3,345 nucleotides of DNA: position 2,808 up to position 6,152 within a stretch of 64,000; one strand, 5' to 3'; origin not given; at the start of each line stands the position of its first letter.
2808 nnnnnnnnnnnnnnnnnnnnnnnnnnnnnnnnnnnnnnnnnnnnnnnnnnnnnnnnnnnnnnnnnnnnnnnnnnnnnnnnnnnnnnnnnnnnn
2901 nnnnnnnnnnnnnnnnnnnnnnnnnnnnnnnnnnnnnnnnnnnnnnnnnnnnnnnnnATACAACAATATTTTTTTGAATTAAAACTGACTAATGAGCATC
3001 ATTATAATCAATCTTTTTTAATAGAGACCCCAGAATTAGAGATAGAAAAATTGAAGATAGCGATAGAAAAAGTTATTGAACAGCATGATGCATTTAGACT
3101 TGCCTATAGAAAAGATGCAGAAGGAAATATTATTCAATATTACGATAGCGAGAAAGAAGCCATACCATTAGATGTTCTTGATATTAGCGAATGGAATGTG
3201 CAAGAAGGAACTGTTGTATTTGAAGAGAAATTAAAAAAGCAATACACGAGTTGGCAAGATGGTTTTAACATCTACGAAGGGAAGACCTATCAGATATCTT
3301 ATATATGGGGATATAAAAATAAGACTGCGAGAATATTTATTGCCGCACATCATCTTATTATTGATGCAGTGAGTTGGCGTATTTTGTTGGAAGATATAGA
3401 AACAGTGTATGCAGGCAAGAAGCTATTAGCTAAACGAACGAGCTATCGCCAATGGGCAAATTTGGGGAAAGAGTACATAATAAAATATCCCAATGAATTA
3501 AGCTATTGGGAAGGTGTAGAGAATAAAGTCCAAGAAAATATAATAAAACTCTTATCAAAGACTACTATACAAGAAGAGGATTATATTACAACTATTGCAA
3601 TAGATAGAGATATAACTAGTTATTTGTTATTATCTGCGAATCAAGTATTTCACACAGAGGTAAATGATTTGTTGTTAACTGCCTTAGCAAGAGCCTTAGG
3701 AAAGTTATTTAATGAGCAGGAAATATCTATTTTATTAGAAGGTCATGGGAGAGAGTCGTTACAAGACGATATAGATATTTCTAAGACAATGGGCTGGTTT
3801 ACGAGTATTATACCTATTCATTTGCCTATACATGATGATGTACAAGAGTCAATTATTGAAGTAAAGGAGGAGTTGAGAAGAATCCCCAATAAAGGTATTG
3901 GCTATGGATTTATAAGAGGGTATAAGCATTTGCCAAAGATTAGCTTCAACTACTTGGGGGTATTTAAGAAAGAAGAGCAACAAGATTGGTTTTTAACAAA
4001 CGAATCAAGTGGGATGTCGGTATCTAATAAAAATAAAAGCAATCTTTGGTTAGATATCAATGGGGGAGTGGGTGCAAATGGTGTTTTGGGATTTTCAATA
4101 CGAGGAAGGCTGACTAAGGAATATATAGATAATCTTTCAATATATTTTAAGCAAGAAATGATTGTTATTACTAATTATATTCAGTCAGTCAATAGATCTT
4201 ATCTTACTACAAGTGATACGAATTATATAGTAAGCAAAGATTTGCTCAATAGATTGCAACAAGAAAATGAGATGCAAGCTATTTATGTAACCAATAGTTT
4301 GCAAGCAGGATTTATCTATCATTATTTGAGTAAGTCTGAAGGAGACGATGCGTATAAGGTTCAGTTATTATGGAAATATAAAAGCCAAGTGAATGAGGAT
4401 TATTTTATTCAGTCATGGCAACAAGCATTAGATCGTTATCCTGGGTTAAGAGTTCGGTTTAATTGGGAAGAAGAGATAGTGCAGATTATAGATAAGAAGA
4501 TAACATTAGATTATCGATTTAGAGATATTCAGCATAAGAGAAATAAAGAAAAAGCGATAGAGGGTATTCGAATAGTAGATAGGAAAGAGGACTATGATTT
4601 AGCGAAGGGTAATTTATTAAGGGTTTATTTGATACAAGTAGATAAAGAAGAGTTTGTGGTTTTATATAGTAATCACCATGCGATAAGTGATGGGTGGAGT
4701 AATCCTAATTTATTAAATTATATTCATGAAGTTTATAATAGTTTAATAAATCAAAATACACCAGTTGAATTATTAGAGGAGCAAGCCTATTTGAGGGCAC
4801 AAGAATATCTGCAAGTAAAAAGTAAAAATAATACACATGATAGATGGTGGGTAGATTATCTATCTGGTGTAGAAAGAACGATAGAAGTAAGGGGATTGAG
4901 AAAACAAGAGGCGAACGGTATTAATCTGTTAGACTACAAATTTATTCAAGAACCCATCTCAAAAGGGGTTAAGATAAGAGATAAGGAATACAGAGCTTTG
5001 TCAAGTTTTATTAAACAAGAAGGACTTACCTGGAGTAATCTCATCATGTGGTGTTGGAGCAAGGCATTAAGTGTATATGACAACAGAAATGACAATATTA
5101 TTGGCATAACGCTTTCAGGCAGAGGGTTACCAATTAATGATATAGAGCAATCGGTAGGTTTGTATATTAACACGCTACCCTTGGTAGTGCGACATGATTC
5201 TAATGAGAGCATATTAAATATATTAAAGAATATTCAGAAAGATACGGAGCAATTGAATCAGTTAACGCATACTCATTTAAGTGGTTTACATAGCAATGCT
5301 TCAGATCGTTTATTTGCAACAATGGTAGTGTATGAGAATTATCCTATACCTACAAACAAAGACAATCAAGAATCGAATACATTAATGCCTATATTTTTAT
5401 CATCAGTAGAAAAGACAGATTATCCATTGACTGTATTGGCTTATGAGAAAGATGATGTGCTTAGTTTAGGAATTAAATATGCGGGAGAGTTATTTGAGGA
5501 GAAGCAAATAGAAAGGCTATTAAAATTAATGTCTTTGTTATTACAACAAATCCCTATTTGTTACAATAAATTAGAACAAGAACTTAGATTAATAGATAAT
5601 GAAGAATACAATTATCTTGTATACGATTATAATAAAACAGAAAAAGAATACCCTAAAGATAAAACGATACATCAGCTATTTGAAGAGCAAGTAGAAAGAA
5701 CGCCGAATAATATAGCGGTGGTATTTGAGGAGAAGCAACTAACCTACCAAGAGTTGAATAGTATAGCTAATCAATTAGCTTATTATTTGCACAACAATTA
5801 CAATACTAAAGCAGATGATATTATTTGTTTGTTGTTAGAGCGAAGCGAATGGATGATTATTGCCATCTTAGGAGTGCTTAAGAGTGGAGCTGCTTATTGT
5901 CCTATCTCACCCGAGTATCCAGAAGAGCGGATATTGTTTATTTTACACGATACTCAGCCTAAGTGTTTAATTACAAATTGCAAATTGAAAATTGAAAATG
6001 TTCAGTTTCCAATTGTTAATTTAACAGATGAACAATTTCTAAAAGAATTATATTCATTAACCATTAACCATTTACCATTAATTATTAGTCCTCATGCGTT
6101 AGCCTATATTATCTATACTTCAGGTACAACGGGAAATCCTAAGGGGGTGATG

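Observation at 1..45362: Open-ended >45-kb NRPS reading frame (15,119 codons, 11 modules, still incomplete at the 5' edge)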

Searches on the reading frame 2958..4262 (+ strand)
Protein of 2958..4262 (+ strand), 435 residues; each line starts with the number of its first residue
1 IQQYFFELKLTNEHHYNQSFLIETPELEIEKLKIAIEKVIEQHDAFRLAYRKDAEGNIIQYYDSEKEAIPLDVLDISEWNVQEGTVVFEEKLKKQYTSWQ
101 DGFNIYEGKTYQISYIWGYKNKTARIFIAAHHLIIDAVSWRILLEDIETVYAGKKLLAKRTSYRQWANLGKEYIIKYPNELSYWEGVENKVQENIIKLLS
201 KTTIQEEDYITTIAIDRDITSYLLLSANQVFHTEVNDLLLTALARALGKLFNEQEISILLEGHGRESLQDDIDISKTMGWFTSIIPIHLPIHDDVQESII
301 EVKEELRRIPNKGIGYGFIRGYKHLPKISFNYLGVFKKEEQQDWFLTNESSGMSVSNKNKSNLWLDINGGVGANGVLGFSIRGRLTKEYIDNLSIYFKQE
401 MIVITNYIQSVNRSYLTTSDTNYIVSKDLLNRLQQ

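Call 48: search_solved_structures(query=window:2958-4262:+, max_evalue=1e-10)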
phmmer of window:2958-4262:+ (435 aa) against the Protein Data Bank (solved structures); distinct sequences matched with E-value up to 1e-10: 10.
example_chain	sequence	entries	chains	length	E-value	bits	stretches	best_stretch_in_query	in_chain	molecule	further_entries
9up2_A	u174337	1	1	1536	2.3e-49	171.7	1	1-322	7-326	PvdL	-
9lcp_A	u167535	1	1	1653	3e-49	171.3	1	1-322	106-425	PvdL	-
9lco_A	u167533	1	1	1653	3e-49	171.3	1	1-322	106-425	PvdL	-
9lcq_A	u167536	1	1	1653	3.1e-49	171.3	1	1-322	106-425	PvdL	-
2xhg_A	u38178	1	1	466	2.8e-48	168.2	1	1-409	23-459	TYROCIDINE SYNTHETASE A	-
5isw_A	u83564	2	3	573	1.3e-47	165.9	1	1-423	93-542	Gramicidin S synthase 1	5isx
9bfd_A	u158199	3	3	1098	2.6e-47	165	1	1-402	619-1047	Tyrocidine synthase 1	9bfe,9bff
9bfg_A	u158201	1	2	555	4.7e-47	164.1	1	1-366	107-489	Tyrocidine synthase 1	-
9rde_A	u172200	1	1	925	5.7e-46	160.5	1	1-347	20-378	Bacitracin synthase 3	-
6ta8_A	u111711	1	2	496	6.7e-44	153.7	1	1-420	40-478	Tyrocidine synthase 2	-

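Call 51: search_protein_families(library=ncbifam, proteins=[window:2958-4262:+], max_evalue=0.01)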
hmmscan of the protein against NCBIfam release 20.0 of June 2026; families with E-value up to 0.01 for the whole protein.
window:2958-4262:+ (435 aa): 3 families
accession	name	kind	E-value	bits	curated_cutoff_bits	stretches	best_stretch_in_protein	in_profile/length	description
NF004282.0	PRK05691.1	subfamily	4e-59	199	4090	1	1-420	2797-3233/4334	non-ribosomal peptide synthase/polyketide synthase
TIGR01720.1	NRPS-para261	subfamily_domain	1.3e-18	67.3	74.2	1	295-421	2-142/155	non-ribosomal peptide synthase domain TIGR01720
NF047350.1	aureusi_NRPS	equivalog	2.3e-08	31.4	2500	1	13-168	1014-1155/2373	aureusimine non-ribosomal peptide synthetase AusA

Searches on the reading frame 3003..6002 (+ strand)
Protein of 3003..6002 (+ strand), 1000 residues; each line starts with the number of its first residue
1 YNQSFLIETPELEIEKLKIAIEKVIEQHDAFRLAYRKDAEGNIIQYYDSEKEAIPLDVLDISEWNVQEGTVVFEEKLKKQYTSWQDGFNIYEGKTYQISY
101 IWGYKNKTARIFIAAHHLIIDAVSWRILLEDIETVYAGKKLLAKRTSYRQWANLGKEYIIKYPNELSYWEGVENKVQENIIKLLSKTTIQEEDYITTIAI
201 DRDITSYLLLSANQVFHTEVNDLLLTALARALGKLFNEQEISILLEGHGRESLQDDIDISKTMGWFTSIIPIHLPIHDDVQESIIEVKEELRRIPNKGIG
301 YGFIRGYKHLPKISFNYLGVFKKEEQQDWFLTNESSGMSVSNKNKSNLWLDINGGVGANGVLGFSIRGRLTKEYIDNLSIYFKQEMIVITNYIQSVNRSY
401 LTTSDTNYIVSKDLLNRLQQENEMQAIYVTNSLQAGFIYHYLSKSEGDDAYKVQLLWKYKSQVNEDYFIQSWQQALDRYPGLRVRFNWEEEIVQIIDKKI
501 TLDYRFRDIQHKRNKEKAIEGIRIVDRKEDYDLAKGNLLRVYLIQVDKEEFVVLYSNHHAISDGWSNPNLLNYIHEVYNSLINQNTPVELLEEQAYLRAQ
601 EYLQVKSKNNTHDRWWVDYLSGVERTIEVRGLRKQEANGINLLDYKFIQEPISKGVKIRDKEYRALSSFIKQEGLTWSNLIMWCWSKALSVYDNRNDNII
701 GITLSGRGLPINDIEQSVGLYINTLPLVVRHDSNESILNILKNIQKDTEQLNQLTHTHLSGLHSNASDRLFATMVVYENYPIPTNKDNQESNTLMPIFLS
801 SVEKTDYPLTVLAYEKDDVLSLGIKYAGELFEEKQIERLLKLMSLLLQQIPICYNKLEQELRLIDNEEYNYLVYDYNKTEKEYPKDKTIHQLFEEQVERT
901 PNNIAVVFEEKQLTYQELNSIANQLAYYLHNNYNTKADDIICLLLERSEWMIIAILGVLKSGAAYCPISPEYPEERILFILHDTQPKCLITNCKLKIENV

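Call 6: search_protein_families(library=pfam, proteins=[window:3003-6002:+], max_evalue=0.00001)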
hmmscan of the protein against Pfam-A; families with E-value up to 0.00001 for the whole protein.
window:3003-6002:+ (1000 aa): 2 families
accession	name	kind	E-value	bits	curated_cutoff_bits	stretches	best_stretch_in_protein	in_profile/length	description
PF00668.25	Condensation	-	3.1e-115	385.9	30.6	2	425-872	2-455/456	Condensation domain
PF00501.34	AMP-binding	-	5.3e-25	88.5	29.9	1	893-991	1-99/384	AMP-binding enzyme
